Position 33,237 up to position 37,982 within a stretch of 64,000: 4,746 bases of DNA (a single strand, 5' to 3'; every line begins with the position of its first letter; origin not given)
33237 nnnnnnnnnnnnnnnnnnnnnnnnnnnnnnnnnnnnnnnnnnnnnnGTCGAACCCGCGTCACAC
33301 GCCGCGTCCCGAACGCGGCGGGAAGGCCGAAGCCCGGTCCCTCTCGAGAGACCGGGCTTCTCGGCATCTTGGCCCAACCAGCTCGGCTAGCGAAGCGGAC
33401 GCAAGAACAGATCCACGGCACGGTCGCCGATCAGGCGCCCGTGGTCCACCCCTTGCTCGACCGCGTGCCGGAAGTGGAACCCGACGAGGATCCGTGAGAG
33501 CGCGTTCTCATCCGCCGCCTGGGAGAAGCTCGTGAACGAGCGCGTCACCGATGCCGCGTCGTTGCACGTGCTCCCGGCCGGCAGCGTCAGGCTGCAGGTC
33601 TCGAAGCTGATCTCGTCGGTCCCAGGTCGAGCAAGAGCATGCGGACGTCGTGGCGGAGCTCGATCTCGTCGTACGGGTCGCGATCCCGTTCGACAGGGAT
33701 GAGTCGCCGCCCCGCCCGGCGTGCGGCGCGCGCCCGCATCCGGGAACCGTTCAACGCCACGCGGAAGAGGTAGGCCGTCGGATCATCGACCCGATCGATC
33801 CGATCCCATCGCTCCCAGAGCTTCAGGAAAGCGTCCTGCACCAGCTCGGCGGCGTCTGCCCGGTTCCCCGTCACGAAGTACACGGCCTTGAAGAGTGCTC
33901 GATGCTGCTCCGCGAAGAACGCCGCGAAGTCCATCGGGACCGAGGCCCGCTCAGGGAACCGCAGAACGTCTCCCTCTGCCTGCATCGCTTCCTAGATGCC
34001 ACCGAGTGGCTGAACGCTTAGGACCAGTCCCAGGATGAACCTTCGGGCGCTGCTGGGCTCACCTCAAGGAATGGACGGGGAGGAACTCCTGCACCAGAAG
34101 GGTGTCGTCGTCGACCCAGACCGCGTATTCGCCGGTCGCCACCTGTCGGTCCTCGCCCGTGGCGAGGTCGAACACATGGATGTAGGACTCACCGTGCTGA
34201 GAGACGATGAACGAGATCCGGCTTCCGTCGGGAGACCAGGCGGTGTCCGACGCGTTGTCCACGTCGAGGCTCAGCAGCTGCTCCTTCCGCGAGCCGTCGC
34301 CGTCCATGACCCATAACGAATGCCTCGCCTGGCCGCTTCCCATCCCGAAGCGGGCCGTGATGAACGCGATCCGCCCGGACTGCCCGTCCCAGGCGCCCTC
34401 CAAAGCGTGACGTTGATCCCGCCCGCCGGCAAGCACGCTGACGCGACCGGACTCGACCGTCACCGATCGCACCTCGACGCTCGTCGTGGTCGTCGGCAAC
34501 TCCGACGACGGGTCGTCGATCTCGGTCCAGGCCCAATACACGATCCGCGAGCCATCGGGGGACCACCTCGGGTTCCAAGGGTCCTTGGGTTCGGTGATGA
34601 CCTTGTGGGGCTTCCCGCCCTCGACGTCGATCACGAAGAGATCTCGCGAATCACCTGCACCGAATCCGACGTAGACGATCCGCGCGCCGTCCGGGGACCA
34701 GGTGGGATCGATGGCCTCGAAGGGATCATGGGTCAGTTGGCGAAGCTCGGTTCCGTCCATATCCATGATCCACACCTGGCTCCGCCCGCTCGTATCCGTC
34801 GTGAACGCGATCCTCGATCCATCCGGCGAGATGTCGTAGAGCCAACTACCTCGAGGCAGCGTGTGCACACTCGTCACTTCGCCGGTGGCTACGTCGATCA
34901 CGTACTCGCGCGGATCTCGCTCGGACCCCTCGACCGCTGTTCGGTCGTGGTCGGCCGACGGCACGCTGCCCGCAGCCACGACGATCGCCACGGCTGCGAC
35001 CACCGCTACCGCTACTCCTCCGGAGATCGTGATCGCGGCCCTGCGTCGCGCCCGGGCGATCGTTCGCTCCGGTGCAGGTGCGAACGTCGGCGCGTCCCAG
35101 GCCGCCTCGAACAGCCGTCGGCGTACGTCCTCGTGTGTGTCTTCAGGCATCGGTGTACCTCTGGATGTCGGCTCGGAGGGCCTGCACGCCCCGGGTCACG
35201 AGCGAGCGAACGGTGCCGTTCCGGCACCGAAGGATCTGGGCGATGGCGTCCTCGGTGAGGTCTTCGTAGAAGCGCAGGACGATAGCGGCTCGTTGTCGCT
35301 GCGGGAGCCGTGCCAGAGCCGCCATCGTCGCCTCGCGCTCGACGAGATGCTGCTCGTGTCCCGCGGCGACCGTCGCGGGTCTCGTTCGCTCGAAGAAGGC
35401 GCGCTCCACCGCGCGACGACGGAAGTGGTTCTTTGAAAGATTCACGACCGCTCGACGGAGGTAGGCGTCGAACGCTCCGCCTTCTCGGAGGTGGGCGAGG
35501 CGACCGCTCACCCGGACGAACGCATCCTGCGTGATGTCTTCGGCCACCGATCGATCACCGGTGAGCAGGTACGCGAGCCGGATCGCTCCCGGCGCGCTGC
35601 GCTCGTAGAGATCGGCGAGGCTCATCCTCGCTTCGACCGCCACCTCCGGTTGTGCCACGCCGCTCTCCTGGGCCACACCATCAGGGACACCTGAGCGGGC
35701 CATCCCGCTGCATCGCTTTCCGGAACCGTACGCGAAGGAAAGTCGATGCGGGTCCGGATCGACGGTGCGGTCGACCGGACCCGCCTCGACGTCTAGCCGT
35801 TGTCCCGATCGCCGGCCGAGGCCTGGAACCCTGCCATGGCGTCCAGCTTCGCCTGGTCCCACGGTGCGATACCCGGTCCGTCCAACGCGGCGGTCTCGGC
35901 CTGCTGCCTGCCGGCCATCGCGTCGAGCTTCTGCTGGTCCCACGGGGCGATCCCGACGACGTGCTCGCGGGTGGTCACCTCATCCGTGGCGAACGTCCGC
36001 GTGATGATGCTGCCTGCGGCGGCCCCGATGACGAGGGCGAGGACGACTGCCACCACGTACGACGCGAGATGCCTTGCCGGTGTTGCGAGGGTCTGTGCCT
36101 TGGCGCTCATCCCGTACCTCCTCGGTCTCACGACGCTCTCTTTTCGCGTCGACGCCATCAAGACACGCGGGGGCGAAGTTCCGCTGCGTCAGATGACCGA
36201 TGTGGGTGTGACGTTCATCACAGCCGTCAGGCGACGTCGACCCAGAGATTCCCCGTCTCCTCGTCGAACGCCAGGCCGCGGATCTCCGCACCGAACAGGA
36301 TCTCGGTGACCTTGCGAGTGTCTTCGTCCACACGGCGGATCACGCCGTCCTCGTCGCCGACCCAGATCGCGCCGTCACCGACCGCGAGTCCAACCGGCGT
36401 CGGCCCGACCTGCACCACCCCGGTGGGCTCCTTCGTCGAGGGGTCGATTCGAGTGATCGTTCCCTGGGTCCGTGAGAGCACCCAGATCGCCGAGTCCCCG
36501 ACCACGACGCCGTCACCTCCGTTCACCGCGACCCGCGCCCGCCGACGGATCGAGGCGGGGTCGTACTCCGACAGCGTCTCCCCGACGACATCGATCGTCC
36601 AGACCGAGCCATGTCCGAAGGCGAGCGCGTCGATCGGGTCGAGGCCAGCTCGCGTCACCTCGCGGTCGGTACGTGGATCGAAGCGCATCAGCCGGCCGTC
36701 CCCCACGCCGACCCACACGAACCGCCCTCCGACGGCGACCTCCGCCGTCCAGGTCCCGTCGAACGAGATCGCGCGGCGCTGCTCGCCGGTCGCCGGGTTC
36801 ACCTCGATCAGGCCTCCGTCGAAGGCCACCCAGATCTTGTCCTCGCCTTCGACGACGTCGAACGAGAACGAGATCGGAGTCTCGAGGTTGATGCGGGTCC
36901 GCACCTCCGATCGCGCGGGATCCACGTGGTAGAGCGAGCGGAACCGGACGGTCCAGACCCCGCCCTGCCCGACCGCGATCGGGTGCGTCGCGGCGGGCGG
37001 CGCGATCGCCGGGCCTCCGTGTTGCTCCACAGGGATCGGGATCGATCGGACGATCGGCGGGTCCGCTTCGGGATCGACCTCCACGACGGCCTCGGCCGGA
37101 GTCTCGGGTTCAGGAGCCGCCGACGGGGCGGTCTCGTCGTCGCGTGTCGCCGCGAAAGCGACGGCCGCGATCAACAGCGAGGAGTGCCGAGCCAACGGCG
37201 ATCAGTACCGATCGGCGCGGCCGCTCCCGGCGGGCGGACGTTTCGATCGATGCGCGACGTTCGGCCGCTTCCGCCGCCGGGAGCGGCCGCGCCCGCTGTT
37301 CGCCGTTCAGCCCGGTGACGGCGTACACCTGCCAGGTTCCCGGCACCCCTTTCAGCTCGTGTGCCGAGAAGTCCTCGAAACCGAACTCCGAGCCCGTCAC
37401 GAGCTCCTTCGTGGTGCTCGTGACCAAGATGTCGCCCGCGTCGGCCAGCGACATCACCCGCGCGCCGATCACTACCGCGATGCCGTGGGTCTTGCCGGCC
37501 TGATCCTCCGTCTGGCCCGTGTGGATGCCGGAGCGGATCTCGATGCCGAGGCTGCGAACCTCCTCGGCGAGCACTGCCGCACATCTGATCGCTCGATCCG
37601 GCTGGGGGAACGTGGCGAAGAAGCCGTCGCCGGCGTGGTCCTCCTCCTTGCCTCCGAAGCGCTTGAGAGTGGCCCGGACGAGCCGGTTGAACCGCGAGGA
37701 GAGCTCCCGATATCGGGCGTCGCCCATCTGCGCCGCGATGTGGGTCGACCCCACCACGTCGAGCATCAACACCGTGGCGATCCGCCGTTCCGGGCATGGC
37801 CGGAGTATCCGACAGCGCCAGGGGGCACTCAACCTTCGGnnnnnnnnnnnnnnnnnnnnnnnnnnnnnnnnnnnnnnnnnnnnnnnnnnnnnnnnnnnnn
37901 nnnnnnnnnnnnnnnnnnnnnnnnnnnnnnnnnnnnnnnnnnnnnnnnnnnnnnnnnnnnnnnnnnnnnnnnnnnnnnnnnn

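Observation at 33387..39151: All-minus-strand accessory block between clpC and radA: RIO kinase, cyclase-like protein, beta-propeller, repeat protein, ECF sigma/anti-sigma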

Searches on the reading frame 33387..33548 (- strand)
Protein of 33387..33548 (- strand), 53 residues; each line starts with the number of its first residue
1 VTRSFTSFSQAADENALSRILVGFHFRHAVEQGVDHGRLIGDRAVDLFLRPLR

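Call 3: search_protein_families(library=pfam, proteins=[window:33387-33548:-], max_evalue=0.01)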
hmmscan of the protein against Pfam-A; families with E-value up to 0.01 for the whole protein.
window:33387-33548:- (53 aa): 0 families

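Call 4: search_protein_families(library=ncbifam, proteins=[window:33387-33548:-], max_evalue=0.01)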
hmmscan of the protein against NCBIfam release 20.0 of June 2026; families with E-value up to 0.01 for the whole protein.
window:33387-33548:- (53 aa): 0 families

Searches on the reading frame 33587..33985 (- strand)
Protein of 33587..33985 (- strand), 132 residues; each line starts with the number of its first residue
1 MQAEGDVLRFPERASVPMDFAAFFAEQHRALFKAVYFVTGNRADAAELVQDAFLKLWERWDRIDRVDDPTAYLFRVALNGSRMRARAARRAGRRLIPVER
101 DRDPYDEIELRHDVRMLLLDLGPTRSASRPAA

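Call 3: search_protein_families(library=pfam, proteins=[window:33587-33985:-], max_evalue=0.01)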
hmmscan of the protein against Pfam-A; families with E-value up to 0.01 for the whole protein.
window:33587-33985:- (132 aa): 2 families
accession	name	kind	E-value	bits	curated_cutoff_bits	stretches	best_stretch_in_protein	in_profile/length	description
PF04542.20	Sigma70_r2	-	1.3e-12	47.7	24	1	26-90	4-70/71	Sigma-70 region 2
PF22029.2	PhyR_sigma2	-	0.0022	18.4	27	1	38-76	15-53/55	Sigma2 domain of PhyR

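Call 4: search_protein_families(library=ncbifam, proteins=[window:33587-33985:-], max_evalue=0.01)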
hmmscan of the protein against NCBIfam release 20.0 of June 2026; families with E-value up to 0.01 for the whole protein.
window:33587-33985:- (132 aa): 32 families (the best 25 are shown)
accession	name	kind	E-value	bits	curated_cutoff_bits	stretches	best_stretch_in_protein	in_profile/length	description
TIGR02983.1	SigE-fam_strep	subfamily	2.7e-20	72.9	141.55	1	18-121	6-111/162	SigE family RNA polymerase sigma factor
NF058625.1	sigma_PG0214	equivalog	9.3e-11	41.7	130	1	19-116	5-106/170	GFO_1088 family ECF-type sigma factor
TIGR02985.1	Sig70_bacteroi1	subfamily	1.5e-10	41.5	126.4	1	19-81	2-64/162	RNA polymerase sigma-70 factor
TIGR02989.1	Sig-70_gvs1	subfamily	2.1e-10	40.7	124.55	1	19-92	2-75/158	RNA polymerase sigma-70 factor, Rhodopirellula/Verrucomicrobium family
TIGR02937.1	sigma70-ECF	superfamily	2.5e-09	37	42.9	1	20-95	3-78/165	sigma-70 family RNA polymerase sigma factor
NF007214.0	PRK09636.1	subfamily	7.2e-09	35.2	271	1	20-92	6-81/293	RNA polymerase sigma factor SigJ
TIGR02957.1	SigX4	subfamily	3.2e-08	33.1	323.25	1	24-91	3-68/281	RNA polymerase sigma-70 factor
TIGR02960.1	SigX5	hypoth_equivalog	1.7e-07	30.8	264.75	1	19-111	6-98/322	RNA polymerase sigma-70 factor, TIGR02960 family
NF006089.0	PRK08241.1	subfamily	5.3e-07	29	240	1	16-102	20-106/343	RNA polymerase subunit sigma-70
NF009179.0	PRK12527.1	equivalog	6.4e-07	29.6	162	1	31-98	8-72/159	RNA polymerase sigma factor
NF004113.0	PRK05602.1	equivalog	5.2e-06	26.2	208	1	36-104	63-132/211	RNA polymerase sigma factor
NF009167.0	PRK12514.1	equivalog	6.3e-06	26.2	265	1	20-91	22-94/180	RNA polymerase sigma factor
NF007227.0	PRK09645.1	subfamily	8e-06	25.9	202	1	21-90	16-88/177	sigma-70 family RNA polymerase sigma factor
NF005448.0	PRK07037.1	equivalog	1.5e-05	24.6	190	1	23-81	17-74/186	RNA polymerase factor sigma-70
NF009176.0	PRK12524.1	equivalog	2.1e-05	24.4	264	1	29-106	38-117/196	RNA polymerase sigma factor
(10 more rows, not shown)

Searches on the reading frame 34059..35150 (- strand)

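Call 3: search_protein_families(library=pfam, proteins=[window:34059-35150:-], max_evalue=0.01)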
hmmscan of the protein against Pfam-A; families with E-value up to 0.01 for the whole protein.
window:34059-35150:- (363 aa): 5 families
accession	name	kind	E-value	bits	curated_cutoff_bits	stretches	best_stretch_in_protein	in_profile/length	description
PF07676.18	PD40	-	3.6e-21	75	20.9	2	136-173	1-38/38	WD40-like Beta Propeller Repeat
PF00930.27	DPPIV_N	-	2.2e-10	40.3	22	1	110-184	3-78/354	Dipeptidyl peptidase IV (DPP IV) N-terminal region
PF25174.1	Beta-prop_THOC3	-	9.8e-08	31.8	305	0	85-160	74-146/272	THOC3 beta-propeller domain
PF14583.12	Pectate_lyase22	-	1.9e-05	24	30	1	84-176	172-269/386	Oligogalacturonate lyase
PF02897.21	Peptidase_S9_N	-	0.00024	20.5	24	0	105-163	129-189/414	Prolyl oligopeptidase, N-terminal beta-propeller domain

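Call 4: search_protein_families(library=ncbifam, proteins=[window:34059-35150:-], max_evalue=0.01)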
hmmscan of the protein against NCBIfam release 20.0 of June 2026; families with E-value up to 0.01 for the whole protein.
window:34059-35150:- (363 aa): 9 families
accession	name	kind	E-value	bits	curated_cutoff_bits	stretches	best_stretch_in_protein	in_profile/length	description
TIGR02800.1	propeller_TolB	equivalog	5.8e-34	117.7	343.15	2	78-206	213-340/418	Tol-Pal system beta propeller repeat protein TolB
NF002183.0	PRK01029.1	equivalog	8.8e-24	84.3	405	2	107-207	288-389/429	Tol-Pal system protein TolB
NF033523.0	lasso_peptidase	equivalog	4e-18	65.5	400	2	145-208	89-151/638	Atxe2 family lasso peptide isopeptidase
NF053518.1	DipepPtdsDpp5Prph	equivalog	1.4e-16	60.2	900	2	83-161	45-123/655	dipeptidyl-peptidase Dpp5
NF052339.1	hydrazine_alpha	equivalog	1.8e-05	22.8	800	1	109-156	112-161/804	hydrazine synthase subunit alpha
NF003124.0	PRK04043.1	equivalog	8.9e-05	21.5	428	1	104-188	237-320/419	Tol-Pal system protein TolB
NF038083.1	CU044_5270_fam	subfamily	0.0011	18.9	100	1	3-156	2-164/284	CU044_5270 family protein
NF052375.1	antisigma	equivalog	0.0018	18.3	100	1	2-102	51-149/217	anti-sigma factor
TIGR02171.1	Fb_sc_TIGR02171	subfamily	0.0029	15.7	544.35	0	106-151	356-404/912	TIGR02171 family lipoprotein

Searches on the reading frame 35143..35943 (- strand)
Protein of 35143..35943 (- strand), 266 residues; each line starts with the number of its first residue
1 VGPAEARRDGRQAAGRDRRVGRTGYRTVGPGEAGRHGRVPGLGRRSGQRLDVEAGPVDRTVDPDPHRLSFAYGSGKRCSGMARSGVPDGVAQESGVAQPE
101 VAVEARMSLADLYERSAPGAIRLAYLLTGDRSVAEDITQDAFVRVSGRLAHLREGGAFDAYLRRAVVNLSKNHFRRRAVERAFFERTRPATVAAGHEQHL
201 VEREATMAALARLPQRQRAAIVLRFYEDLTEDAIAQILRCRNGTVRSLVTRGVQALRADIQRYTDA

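Call 3: search_protein_families(library=pfam, proteins=[window:35143-35943:-], max_evalue=0.01)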
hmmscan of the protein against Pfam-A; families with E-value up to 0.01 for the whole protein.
window:35143-35943:- (266 aa): 5 families
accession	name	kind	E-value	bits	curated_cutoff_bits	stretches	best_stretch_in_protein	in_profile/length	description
PF08281.18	Sigma70_r4_2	-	2.1e-13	50.1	25.7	1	204-256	2-54/54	Sigma-70, region 4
PF04542.20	Sigma70_r2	-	3.1e-12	46.5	24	1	112-178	1-69/71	Sigma-70 region 2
PF04545.22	Sigma70_r4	-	5.1e-12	45.5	24.1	1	209-258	1-50/50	Sigma-70, region 4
PF22233.2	PhyR_sigma-like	-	0.0037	17.5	27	1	210-251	1-42/50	Response regulator PhyR, sigma-like domain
PF13384.12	HTH_23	-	0.0059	16.8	24.6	0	215-249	4-38/50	Homeodomain-like domain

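Call 4: search_protein_families(library=ncbifam, proteins=[window:35143-35943:-], max_evalue=0.01)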
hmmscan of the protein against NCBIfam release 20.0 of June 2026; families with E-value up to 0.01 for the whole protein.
window:35143-35943:- (266 aa): 83 families (the best 25 are shown)
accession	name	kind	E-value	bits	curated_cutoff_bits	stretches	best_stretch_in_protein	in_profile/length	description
TIGR02983.1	SigE-fam_strep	subfamily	6.3e-38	130.2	141.55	1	107-261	6-159/162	SigE family RNA polymerase sigma factor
NF009176.0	PRK12524.1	equivalog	2.9e-24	85.9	264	1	111-260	30-184/196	RNA polymerase sigma factor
NF004113.0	PRK05602.1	equivalog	1.1e-23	84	208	1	101-262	39-203/211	RNA polymerase sigma factor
NF007229.0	PRK09647.1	equivalog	3.5e-21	75.5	265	1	94-262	29-204/220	RNA polymerase sigma factor SigE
TIGR02937.1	sigma70-ECF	superfamily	1.9e-20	73.1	42.9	1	109-257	3-162/165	sigma-70 family RNA polymerase sigma factor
NF007216.0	PRK09638.1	equivalog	1.7e-18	67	194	1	109-262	20-176/180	RNA polymerase sigma factor SigY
TIGR02985.1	Sig70_bacteroi1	subfamily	2.4e-18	66.9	126.4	1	111-259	5-161/162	RNA polymerase sigma-70 factor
NF058625.1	sigma_PG0214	equivalog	1.1e-16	61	130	1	121-263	18-164/170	GFO_1088 family ECF-type sigma factor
NF007223.0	PRK09641.1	equivalog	1e-15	58.1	209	1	108-261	19-185/187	RNA polymerase sigma factor SigW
NF053879.1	RNAPolSigSigVBac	equivalog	4.9e-15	55.6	190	1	121-261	18-156/160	RNA polymerase sigma factor SigV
NF009172.0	PRK12519.1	subfamily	1.8e-14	53.8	222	1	106-262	28-191/194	RNA polymerase sigma factor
TIGR02954.1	Sig70_famx3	hypoth_equivalog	1.8e-14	53.8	188.5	1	121-261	30-168/170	RNA polymerase sigma-70 factor, TIGR02954 family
TIGR02948.1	SigW_bacill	equivalog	6.2e-14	52.5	243.1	1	108-260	19-184/187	RNA polymerase sigma factor SigW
NF006930.0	PRK09415.1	subfamily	7e-14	52.1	198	1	109-261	18-176/179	RNA polymerase factor sigma C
NF009171.0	PRK12518.1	equivalog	9.3e-14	51.7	208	1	106-258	26-182/191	RNA polymerase sigma factor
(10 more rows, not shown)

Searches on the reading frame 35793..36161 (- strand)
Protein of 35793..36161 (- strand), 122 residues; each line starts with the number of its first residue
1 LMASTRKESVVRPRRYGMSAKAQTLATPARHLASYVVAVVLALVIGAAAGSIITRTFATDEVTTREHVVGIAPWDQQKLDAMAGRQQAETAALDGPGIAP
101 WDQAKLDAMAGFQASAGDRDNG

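Call 3: search_protein_families(library=pfam, proteins=[window:35793-36161:-], max_evalue=0.01)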
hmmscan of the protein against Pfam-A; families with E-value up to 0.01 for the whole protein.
window:35793-36161:- (122 aa): 0 families

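Call 4: search_protein_families(library=ncbifam, proteins=[window:35793-36161:-], max_evalue=0.01)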
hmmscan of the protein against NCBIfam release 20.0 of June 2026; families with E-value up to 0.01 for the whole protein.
window:35793-36161:- (122 aa): 1 family
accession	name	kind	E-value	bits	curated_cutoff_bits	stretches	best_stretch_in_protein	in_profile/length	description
NF046053.1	lipo_BPTD_2524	equivalog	0.005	17.2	50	0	58-83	95-120/132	BPTD_2524 family lipoprotein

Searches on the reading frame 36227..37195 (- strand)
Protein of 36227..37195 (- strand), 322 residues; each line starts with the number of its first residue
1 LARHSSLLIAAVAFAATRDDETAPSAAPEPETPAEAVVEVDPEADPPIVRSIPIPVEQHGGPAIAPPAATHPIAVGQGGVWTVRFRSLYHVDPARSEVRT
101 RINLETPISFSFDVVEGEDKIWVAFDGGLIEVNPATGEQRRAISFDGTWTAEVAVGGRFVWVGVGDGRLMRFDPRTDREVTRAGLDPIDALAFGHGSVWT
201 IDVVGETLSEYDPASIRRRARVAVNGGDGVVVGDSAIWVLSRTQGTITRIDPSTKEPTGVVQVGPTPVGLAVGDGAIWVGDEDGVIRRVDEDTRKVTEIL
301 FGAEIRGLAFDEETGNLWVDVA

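Call 3: search_protein_families(library=pfam, proteins=[window:36227-37195:-], max_evalue=0.01)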
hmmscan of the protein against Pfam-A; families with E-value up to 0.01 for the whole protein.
window:36227-37195:- (322 aa): 2 families
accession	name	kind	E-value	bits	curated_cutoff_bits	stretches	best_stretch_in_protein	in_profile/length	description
PF21959.2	DUF6923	-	2.4e-07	31.2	27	0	87-160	110-182/234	Repeat of unknown function (DUF6923)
PF08450.18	SGL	-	0.0017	18.4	26.3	0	238-299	15-75/246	SMP-30/Gluconolactonase/LRE-like region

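Call 4: search_protein_families(library=ncbifam, proteins=[window:36227-37195:-], max_evalue=0.01)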
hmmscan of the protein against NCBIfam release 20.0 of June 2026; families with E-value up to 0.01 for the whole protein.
window:36227-37195:- (322 aa): 3 families
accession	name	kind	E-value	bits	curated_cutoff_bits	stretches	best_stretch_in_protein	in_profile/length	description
NF053768.1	CIS12_fam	equivalog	1.3e-06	27.4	860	1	219-295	82-159/715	CIS12 family contractile injection system protein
TIGR03606.1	non_repeat_PQQ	subfamily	0.004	16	434.55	0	233-264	39-70/454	glucose/sorbosone family PQQ-dependent dehydrogenase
TIGR03300.1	assembly_YfgL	equivalog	0.0058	15.4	285.2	0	111-176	58-124/377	outer membrane protein assembly factor BamB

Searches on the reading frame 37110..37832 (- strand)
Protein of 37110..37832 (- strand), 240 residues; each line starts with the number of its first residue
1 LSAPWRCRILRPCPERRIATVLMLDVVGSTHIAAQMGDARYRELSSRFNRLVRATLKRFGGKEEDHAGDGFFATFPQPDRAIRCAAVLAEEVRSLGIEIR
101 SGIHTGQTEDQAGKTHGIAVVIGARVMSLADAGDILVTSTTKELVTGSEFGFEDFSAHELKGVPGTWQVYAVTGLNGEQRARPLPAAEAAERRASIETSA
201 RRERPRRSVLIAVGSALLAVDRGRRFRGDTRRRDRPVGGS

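Call 3: search_protein_families(library=pfam, proteins=[window:37110-37832:-], max_evalue=0.01)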
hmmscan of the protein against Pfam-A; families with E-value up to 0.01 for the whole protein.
window:37110-37832:- (240 aa): 1 family
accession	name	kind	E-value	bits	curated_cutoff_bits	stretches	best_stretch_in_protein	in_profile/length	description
PF00211.25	Guanylate_cyc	-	8e-06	26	21.9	1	20-173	10-182/183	Adenylate and Guanylate cyclase catalytic domain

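Call 4: search_protein_families(library=ncbifam, proteins=[window:37110-37832:-], max_evalue=0.01)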
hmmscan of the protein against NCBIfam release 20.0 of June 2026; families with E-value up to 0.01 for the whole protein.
window:37110-37832:- (240 aa): 2 families
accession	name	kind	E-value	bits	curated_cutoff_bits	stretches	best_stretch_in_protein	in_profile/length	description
NF058673.1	LipAdnlyCyLipJMY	equivalog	4.1e-51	174.1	800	1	15-172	292-449/449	bifunctional lipase/adenylate cyclase LipJ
TIGR04510.1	mod_pep_cyc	subfamily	1.7e-07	30.2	400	1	17-173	4-186/814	putative peptide modification system cyclase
